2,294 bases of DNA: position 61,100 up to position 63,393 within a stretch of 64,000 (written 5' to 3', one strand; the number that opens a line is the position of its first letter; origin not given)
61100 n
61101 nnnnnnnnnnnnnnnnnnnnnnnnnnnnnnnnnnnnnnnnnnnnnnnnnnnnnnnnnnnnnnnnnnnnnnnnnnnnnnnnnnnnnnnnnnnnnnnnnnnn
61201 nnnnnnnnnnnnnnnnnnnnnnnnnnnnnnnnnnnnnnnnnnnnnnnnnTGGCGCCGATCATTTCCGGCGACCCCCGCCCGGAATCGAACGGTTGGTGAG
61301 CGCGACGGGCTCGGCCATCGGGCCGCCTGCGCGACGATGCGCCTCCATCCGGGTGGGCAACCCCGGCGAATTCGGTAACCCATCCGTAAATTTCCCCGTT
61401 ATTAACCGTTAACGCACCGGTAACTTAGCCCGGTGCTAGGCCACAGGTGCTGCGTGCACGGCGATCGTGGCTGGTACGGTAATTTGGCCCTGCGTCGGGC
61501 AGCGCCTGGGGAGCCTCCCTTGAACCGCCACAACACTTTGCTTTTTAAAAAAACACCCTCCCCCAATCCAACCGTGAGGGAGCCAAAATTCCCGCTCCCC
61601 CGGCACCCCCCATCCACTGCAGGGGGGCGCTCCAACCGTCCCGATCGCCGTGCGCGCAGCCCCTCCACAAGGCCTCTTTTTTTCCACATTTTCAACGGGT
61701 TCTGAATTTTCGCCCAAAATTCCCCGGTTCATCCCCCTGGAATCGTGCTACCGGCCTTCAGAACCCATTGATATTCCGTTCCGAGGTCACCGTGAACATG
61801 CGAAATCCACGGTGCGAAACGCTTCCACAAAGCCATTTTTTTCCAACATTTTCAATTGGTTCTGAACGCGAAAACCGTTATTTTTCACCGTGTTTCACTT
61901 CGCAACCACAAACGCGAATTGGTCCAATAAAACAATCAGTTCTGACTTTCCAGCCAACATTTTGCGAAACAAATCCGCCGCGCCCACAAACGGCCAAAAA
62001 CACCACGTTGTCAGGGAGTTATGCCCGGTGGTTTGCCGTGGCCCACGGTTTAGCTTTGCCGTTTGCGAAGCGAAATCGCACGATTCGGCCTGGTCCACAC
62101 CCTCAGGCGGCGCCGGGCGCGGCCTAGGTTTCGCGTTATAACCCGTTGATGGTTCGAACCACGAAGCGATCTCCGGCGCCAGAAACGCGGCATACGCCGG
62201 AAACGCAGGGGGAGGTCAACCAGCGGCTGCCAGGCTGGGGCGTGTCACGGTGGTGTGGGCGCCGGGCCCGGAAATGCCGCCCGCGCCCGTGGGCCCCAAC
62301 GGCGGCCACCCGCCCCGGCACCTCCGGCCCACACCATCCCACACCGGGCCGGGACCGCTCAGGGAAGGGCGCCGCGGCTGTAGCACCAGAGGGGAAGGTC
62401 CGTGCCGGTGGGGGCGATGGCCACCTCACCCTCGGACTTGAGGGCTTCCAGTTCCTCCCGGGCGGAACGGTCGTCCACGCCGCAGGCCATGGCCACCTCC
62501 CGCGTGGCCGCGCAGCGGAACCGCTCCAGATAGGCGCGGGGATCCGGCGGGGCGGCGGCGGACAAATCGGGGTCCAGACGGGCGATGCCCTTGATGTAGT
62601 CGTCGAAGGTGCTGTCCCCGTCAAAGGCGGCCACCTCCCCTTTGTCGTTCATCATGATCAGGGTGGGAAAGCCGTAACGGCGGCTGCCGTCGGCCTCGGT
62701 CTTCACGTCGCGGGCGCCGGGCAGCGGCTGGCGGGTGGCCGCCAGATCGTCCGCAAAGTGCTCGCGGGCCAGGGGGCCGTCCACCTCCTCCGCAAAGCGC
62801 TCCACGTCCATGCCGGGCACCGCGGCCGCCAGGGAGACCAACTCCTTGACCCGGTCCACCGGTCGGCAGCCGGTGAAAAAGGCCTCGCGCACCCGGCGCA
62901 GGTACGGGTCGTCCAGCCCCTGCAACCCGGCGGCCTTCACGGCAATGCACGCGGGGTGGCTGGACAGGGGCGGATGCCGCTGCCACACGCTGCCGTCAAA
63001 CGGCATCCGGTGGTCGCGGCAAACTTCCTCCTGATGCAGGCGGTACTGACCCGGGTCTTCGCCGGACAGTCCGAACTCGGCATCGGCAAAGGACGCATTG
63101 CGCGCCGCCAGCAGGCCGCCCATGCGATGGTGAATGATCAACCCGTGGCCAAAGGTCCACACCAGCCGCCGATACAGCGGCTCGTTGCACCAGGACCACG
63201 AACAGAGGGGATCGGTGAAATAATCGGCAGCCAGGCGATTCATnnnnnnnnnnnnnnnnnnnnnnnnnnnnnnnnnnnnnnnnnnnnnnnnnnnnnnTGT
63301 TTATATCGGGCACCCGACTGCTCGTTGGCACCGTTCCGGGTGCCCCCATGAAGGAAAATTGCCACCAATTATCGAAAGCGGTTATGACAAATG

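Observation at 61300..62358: About 1.06-kb noncoding gap between convergent genes, lower GC, with direct and inverted copies of a 25-30-bp motif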

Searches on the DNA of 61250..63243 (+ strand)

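Call 38: search_rna_families(source=window, start=61250, end=62400, threshold=evalue, max_evalue=10)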
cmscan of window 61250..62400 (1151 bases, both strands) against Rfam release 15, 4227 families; matches with E-value up to 10: 4.
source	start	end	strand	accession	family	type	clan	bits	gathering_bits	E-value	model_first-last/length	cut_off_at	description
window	61311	61371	+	RF02803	PyrR205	Gene; snRNA; snoRNA; HACA-box;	-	13.3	35.6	9.4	1-61/61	no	Pyrobaculum sRNA 205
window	61548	61628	-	RF02837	anti-hemB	Gene; sRNA;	-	12.6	49.5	7.3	1-81/81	no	Burkholderia RNA 7 (anti-hemB)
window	61650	61708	-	RF02115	FAM13A-AS1_2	Gene; lncRNA;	-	12.5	38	9.4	1-110/110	no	FAM13A antisense RNA 1 conserved region 2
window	61513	61525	-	RF01792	eiav_FSE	Cis-reg; frameshift_element;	-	11.8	40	9.7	4-16/35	no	ribosomal frameshift site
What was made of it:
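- On Any Rfam RNA family, tRNA or tmRNA: The best E-value hits in 61250-62400 are 11.8-13.3 bits, E 7-10 (call 38).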

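Call 48: search_dna_similar(query=window:61360-62160:+, collection=plasmids, mode=distant, max_evalue=0.01)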
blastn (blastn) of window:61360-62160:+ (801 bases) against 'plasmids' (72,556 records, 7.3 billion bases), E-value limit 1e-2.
No match.

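Call 49: search_dna_similar(query=window:61360-62160:+, collection=phages, mode=distant, max_evalue=0.01)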
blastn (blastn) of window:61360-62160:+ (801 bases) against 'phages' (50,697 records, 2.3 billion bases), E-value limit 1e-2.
No match.
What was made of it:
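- Tried and rejected: blastn (word size 11) of 61360-62160 against PLSDB plasmids and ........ phages: nothing (calls 48, 49).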

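Call 92: search_rna_families(sources=[L134, L138, L140, L108, L052, L137], threshold=gathering)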
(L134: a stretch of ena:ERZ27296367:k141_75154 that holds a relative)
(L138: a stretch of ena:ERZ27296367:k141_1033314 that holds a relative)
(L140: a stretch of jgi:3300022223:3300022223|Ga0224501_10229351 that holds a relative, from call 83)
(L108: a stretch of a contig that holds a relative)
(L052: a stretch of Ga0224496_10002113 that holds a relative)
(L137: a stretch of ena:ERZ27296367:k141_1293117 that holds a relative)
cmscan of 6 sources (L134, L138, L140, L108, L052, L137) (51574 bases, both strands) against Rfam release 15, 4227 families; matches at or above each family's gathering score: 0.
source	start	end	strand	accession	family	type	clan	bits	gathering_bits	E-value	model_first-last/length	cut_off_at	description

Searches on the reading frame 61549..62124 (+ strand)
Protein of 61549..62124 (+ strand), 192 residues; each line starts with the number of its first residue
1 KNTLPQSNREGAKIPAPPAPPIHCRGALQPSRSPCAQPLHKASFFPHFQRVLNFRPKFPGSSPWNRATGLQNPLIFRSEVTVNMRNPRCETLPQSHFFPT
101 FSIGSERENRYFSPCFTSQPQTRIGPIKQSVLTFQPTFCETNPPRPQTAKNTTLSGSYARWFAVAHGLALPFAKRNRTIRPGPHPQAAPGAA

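Call 82: search_protein_representatives(protein=window:61549-62124:+)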
Query: 192 residues. Proteins with E-value up to 0.001 (for the whole library): 2; up to 1e-10: 2; up to 1e-30: 0. The best 2 are listed.
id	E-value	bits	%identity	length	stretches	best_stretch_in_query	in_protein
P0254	1.1e-24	103.6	81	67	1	62-124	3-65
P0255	1.4e-14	70.6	55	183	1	15-110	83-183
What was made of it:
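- On Pseudogene: HMMER over 1.84 billion representatives returned only two spurious ORFs on other copies (call 82).
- HMMER against 1.84 billion representative proteins finds only two spurious ORFs on other copies (call 82).
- Tried and rejected: The later HMMER run on representatives did find two (call 82).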

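Call 83: find_encoding_contigs(protein=P0255, flank=8000, max_places=6)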
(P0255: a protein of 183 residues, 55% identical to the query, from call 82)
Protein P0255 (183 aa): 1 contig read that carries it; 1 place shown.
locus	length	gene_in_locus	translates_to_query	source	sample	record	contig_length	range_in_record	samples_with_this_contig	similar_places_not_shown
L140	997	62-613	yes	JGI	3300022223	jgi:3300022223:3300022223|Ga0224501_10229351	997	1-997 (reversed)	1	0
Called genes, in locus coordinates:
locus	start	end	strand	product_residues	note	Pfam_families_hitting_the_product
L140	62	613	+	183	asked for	-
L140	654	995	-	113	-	?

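Call 84: find_encoding_contigs(protein=P0254, flank=8000, max_places=6)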
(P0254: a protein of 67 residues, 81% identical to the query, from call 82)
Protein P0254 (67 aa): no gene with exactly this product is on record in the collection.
